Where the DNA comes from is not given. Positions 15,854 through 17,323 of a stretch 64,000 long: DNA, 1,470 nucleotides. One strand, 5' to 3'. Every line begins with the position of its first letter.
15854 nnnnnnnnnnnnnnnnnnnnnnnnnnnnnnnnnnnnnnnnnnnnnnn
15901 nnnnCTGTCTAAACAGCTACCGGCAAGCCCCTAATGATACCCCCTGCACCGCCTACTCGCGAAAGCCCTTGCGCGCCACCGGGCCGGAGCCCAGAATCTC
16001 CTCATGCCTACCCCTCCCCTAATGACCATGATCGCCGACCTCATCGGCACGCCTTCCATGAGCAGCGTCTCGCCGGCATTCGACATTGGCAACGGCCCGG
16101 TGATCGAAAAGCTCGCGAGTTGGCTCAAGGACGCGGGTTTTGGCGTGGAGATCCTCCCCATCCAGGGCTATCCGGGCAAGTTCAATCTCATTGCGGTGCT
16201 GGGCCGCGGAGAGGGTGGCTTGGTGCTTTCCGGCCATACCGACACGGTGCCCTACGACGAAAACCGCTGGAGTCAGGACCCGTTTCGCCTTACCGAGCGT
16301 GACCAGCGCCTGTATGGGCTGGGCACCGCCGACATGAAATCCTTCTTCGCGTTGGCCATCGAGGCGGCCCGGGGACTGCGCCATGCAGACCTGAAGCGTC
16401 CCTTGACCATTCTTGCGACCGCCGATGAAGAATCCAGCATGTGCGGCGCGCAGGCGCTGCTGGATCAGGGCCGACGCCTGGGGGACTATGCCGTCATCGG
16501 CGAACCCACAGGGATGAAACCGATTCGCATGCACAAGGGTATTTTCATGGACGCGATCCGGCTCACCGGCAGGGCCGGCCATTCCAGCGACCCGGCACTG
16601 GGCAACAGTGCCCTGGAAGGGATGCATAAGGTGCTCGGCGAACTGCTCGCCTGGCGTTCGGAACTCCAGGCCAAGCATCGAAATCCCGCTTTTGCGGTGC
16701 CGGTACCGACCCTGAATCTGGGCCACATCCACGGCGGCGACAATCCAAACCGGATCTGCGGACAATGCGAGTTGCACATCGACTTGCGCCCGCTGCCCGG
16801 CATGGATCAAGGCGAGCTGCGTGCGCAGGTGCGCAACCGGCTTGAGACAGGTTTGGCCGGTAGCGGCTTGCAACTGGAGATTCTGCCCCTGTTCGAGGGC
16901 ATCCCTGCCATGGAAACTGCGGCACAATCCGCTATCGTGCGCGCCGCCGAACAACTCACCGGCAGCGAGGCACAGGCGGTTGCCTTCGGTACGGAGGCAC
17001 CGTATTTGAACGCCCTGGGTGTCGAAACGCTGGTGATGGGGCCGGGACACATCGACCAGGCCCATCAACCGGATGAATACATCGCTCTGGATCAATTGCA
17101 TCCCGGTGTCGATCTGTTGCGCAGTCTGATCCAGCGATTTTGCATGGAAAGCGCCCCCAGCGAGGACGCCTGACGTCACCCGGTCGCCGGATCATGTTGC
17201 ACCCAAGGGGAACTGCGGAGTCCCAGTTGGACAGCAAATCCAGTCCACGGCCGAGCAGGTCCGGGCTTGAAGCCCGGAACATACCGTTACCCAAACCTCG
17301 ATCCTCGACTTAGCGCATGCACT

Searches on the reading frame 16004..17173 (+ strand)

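Call 8: search_protein_families(library=pfam, proteins=[window:16004-17173:+], max_evalue=0.001)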
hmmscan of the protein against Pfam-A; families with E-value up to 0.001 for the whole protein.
window:16004-17173:+ (389 aa): 3 families
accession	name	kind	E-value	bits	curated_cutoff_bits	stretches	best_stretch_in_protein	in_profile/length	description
PF01546.33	Peptidase_M20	-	5.9e-36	124.8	24.6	1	75-377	2-205/206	Peptidase family M20/M25/M40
PF07687.19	M20_dimer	-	1.9e-20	73.2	21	1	176-283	2-102/107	Peptidase dimerisation domain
PF04389.22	Peptidase_M28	-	1e-06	29.1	21.3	1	61-154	1-78/193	Peptidase family M28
